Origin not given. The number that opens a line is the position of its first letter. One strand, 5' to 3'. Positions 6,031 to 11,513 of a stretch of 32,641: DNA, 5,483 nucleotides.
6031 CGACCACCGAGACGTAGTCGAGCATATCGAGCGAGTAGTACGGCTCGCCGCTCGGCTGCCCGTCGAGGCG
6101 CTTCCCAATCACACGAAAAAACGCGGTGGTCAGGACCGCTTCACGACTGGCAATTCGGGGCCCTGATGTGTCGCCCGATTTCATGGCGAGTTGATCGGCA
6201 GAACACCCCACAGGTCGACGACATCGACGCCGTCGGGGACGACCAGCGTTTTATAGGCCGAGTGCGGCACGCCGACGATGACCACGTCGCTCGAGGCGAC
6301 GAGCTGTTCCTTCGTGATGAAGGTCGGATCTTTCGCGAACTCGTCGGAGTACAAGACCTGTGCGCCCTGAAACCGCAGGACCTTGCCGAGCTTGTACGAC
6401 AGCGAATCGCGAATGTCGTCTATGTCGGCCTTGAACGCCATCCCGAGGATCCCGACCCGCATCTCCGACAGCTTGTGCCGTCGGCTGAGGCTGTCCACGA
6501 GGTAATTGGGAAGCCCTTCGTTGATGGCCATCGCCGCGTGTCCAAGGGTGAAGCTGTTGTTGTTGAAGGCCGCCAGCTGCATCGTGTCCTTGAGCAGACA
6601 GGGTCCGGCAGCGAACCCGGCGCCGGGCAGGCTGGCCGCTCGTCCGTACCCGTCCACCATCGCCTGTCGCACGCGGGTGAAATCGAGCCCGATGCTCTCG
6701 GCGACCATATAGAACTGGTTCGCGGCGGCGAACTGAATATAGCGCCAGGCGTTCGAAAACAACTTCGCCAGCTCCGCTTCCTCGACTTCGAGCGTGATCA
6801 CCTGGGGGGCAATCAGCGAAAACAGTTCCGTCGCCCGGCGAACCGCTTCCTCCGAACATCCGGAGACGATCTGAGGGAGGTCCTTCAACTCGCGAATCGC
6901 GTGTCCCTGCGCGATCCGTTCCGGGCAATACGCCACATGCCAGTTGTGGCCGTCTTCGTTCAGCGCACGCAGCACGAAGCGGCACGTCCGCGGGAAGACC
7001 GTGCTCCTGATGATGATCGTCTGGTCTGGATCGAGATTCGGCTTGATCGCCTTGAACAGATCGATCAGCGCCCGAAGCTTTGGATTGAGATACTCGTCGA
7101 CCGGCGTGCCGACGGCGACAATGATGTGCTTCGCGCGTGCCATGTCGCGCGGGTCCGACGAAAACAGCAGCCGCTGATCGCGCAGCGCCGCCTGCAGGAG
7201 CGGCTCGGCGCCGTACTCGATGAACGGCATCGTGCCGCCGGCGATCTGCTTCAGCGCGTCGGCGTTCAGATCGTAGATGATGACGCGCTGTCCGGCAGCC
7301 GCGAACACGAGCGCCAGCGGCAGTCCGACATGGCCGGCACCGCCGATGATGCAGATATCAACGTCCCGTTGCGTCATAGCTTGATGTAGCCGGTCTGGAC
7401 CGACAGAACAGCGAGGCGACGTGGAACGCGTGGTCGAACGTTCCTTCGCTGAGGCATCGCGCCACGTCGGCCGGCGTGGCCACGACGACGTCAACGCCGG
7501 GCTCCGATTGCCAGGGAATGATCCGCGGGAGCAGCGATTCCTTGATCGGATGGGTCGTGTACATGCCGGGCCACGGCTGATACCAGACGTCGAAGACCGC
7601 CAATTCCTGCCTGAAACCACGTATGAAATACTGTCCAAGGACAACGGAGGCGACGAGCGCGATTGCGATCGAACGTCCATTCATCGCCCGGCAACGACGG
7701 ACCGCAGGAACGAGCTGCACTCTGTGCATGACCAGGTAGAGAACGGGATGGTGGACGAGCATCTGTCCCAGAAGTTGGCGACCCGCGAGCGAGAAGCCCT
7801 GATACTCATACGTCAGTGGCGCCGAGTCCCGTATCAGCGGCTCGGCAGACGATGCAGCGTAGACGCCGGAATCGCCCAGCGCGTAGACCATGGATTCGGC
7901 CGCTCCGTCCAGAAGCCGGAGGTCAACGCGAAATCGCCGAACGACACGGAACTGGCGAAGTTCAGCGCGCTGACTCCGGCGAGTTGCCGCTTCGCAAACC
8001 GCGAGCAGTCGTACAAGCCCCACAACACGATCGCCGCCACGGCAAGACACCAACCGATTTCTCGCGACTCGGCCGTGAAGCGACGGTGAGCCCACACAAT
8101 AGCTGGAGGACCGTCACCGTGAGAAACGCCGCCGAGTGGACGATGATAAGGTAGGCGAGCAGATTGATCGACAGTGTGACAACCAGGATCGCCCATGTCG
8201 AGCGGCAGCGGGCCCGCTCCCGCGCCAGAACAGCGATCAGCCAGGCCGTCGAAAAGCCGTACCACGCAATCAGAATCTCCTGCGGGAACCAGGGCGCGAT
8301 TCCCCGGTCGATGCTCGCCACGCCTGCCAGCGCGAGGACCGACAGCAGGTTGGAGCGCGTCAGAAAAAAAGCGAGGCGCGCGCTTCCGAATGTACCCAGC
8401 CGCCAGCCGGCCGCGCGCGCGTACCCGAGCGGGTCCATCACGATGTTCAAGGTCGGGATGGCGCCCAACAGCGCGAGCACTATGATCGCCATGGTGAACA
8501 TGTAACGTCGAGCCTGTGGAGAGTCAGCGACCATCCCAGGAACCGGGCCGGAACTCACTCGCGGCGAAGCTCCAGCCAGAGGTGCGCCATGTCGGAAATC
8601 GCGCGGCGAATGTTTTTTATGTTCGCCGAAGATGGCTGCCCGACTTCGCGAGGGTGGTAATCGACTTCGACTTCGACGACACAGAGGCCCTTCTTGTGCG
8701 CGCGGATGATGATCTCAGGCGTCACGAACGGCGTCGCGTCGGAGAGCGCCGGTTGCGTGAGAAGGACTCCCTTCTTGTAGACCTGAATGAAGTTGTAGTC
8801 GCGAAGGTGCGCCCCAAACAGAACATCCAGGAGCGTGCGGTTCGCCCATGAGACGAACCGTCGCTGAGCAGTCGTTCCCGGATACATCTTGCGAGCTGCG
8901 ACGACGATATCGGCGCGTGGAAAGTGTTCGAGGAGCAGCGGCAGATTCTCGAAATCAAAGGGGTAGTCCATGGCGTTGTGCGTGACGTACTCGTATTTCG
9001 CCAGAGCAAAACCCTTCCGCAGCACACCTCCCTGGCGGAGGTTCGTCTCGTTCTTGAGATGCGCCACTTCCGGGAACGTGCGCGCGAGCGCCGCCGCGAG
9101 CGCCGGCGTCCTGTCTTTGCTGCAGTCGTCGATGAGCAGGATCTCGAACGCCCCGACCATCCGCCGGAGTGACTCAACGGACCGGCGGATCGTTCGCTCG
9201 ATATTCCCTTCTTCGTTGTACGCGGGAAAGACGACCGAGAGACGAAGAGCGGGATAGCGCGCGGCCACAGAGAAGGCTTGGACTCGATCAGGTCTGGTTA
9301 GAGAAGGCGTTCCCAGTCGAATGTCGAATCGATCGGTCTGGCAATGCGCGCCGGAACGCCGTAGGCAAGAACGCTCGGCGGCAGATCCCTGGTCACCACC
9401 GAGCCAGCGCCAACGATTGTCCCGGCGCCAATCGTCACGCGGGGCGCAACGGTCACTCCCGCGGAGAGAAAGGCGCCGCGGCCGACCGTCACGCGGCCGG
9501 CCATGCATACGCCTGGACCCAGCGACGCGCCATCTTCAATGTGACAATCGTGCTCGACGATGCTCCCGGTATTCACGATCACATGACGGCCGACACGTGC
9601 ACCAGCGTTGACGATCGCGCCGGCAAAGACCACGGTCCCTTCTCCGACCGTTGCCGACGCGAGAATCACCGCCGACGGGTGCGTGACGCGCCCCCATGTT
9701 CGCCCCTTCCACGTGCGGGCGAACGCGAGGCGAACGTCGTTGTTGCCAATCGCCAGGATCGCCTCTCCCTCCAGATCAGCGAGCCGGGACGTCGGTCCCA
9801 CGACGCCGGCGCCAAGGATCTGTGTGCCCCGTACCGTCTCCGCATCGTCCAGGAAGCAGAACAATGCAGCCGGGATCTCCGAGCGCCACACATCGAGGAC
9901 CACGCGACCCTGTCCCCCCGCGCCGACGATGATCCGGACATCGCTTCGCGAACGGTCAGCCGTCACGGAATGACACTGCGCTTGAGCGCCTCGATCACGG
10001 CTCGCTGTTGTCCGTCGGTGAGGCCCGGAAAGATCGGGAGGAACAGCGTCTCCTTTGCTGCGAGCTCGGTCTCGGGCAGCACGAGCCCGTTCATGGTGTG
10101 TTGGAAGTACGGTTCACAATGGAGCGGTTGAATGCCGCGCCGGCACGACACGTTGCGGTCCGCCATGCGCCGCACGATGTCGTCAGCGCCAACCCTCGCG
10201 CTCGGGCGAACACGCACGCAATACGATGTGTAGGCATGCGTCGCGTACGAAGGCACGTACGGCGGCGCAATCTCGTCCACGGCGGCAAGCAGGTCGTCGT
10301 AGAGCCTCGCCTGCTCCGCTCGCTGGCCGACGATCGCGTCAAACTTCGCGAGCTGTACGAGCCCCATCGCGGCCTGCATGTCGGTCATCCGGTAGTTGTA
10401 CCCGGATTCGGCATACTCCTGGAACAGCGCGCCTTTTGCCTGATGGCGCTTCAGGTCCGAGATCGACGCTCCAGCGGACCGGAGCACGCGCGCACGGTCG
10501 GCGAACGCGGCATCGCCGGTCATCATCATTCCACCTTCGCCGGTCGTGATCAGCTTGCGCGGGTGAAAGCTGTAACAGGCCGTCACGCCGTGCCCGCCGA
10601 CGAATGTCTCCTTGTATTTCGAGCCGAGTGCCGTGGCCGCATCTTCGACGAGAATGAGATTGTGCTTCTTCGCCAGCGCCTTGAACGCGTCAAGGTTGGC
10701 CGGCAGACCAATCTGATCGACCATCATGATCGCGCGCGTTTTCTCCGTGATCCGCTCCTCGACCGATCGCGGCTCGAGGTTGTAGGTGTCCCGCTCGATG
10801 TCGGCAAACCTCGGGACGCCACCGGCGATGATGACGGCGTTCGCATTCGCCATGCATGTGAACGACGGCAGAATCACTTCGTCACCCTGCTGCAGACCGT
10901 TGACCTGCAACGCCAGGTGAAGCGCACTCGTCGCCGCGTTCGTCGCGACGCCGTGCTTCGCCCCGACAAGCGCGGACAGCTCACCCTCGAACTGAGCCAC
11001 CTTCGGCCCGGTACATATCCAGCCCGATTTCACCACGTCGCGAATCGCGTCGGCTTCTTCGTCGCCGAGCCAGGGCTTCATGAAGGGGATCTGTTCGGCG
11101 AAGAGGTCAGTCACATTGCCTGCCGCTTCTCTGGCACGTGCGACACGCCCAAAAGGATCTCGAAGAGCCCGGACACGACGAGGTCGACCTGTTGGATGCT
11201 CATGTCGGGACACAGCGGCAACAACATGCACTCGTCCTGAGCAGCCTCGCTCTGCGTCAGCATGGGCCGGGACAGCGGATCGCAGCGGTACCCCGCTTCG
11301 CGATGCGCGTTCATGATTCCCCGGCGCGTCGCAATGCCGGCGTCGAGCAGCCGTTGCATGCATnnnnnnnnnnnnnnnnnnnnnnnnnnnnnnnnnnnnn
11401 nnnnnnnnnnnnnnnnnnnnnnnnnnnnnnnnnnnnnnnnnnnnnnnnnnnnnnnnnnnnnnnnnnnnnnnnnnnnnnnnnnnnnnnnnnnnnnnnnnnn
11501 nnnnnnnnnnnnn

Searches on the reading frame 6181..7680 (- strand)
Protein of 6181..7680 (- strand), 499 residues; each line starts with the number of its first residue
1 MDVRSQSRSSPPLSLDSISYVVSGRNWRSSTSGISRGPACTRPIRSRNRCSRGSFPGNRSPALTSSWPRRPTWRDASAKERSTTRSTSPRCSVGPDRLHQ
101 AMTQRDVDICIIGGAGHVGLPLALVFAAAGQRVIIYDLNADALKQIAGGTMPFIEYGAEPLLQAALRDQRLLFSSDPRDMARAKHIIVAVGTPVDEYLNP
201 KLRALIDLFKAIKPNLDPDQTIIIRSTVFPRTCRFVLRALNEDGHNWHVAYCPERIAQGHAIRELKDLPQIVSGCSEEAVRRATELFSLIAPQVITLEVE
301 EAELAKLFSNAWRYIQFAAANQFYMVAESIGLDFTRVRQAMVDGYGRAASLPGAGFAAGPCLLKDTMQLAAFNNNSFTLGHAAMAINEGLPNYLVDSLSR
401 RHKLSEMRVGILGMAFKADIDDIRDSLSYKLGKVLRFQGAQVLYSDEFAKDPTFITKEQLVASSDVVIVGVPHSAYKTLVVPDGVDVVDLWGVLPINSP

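Call 6: search_protein_families(library=pfam, proteins=[window:6181-7680:-], max_evalue=0.001)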
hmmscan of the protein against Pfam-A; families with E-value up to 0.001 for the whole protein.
window:6181-7680:- (499 aa): 5 families
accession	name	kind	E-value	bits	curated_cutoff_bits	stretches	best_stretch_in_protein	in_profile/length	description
PF03721.20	UDPG_MGDP_dh_N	-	3.6e-35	121.7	27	1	108-281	2-181/187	UDP-glucose/GDP-mannose dehydrogenase family, NAD binding domain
PF03720.21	UDPG_MGDP_dh_C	-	3.1e-11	44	30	1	410-479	1-80/103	UDP-glucose/GDP-mannose dehydrogenase family, UDP binding domain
PF00984.24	UDPG_MGDP_dh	-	3.2e-11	43.6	25.4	1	300-388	1-93/94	UDP-glucose/GDP-mannose dehydrogenase family, central domain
PF03446.21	NAD_binding_2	-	4.5e-05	23.9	21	1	110-294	3-156/161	NAD binding domain of 6-phosphogluconate dehydrogenase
PF03807.23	F420_oxidored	-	6.7e-05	23.8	21.6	0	109-149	2-43/94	NADP oxidoreductase coenzyme F420-dependent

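Call 72: search_protein_families(library=ncbifam, proteins=[window:6181-7680:-], max_evalue=0.00001)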
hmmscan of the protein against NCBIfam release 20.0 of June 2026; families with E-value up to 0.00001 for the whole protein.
window:6181-7680:- (499 aa): 7 families
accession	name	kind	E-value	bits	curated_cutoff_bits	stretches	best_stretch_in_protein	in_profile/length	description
TIGR03026.1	NDP-sugDHase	subfamily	3.7e-80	269.7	189.8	1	109-479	3-394/413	nucleotide sugar dehydrogenase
NF040825.1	UDPMaNacDH_Arch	equivalog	9.5e-48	163.1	750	1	109-479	3-380/418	UDP-N-acetyl-D-mannosamine dehydrogenase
NF008286.0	PRK11064.1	equivalog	3.3e-37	128.1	459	1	109-479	6-402/420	UDP-N-acetyl-D-mannosamine dehydrogenase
NF047673.2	TeichurnBiosyTuaD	equivalog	5.2e-37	128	700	1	110-450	5-354/439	UDP-glucose 6-dehydrogenase TuaD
NF041297.1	UDPGDh_AglM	equivalog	1e-33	116.9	670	1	109-451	3-361/429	UDP-glucose 6-dehydrogenase AglM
NF011729.0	PRK15182.1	equivalog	1.2e-18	67.1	592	1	106-444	6-352/425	Vi polysaccharide biosynthesis UDP-N-acetylglucosamine C-6 dehydrogenase TviB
NF011631.0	PRK15057.1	equivalog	2.7e-12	46.5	757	1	111-456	4-346/388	UDP-glucose 6-dehydrogenase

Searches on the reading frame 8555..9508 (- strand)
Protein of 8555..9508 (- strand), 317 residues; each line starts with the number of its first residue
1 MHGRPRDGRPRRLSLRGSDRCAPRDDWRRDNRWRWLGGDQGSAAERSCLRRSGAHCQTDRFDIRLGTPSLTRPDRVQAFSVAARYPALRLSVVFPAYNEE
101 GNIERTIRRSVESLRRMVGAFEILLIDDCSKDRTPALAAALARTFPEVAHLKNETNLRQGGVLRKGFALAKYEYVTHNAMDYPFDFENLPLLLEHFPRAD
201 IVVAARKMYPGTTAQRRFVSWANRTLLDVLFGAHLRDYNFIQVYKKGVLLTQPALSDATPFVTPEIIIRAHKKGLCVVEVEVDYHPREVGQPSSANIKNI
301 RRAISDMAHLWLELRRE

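Call 6: search_protein_families(library=pfam, proteins=[window:8555-9508:-], max_evalue=0.001)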
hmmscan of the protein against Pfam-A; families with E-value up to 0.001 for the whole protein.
window:8555-9508:- (317 aa): 1 family
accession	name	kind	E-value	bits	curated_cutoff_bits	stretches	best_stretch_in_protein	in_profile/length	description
PF00535.33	Glycos_transf_2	-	1.1e-20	74.6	23.3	1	91-222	1-131/168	Glycosyl transferase family 2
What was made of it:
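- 8555..9508 (-): GT2 glycosyltransferase; candidate polyprenyl-phosphate sugar synthase (donor supply). Pfam Glycos_transf_2 (call 6).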

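Call 72: search_protein_families(library=ncbifam, proteins=[window:8555-9508:-], max_evalue=0.00001)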
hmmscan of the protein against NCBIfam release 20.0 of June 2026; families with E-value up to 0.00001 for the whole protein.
window:8555-9508:- (317 aa): 9 families
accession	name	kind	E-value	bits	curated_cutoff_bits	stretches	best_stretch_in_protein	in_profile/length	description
NF007986.1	PRK10714.1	equivalog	1e-10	41.1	529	1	89-296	7-212/316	undecaprenyl-phosphate 4-deoxy-4-formamido-L-arabinose transferase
TIGR03937.1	PgaC_IcaA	equivalog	4.1e-10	39.2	422.3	1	89-200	46-154/407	poly-beta-1,6-N-acetyl-D-glucosamine synthase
NF047588.1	GlcsyltransPgfSStrep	equivalog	3.3e-09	36.4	500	1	89-227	2-141/308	glycosyltransferase PgfS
NF007482.0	PRK10073.1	equivalog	6.8e-07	28.6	423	1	89-183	7-97/334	glycosyltransferase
NF010496.0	PRK13915.1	equivalog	1.3e-06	27.8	262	1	84-166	27-111/307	glucosyl-3-phosphoglycerate synthase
NF041391.1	DPhHxTase_Halo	equivalog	2e-06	27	375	1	96-288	3-187/213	dolichyl-phosphate hexose transferase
TIGR04283.1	glyco_like_mftF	equivalog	3.7e-06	26.7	182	0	90-143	1-51/221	TIGR04283 family arsenosugar biosynthesis glycosyltransferase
TIGR03469.1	HpnB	hypoth_equivalog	3.8e-06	26.2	379.25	1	79-151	37-105/386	hopene-associated glycosyltransferase HpnB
NF053739.1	GlytfEpsEBac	equivalog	7.1e-06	25.2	450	1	91-178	4-89/265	glycosyltransferase EpsE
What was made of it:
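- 8555..9508 (-): The best NCBIfam hit is ArnC at 1e-10, far below its cutoff (call 72).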

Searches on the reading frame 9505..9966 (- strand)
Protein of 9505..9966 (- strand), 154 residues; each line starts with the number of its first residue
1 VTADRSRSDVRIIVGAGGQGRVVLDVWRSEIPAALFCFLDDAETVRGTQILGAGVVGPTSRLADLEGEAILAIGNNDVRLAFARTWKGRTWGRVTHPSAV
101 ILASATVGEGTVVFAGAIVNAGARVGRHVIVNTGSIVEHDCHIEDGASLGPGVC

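Call 73: search_protein_families(library=pfam, proteins=[window:9505-9966:-], max_evalue=0.1)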
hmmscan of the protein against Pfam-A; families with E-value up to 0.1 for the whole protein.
window:9505-9966:- (154 aa): 5 families
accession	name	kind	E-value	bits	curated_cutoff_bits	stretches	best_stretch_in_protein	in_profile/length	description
PF17836.7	PglD_N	-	1.2e-10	42.3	23.4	1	12-84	3-76/78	PglD N-terminal domain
PF00132.30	Hexapep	-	6.2e-07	29.3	27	1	122-153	1-32/36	Bacterial transferase hexapeptide (six repeats)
PF25084.1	LbH_EIF2B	-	0.0018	18.7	54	1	98-148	55-104/105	EIF2B subunit epsilon LbH domain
PF14589.11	NrfD_2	-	0.013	15.7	27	1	70-135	209-273/281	Polysulfide reductase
PF24894.1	Hexapep_GlmU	-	0.06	13.9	23.3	0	99-150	35-84/104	GlmU-like, C-terminal hexapeptide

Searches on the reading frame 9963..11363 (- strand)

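Call 6: search_protein_families(library=pfam, proteins=[window:9963-11363:-], max_evalue=0.001)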
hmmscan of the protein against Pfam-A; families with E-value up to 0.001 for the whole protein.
window:9963-11363:- (466 aa): 1 family
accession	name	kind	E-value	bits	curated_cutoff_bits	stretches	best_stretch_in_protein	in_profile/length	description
PF01041.23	DegT_DnrJ_EryC1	-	1.3e-105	354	19.8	1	100-460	4-359/360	DegT/DnrJ/EryC1/StrS aminotransferase family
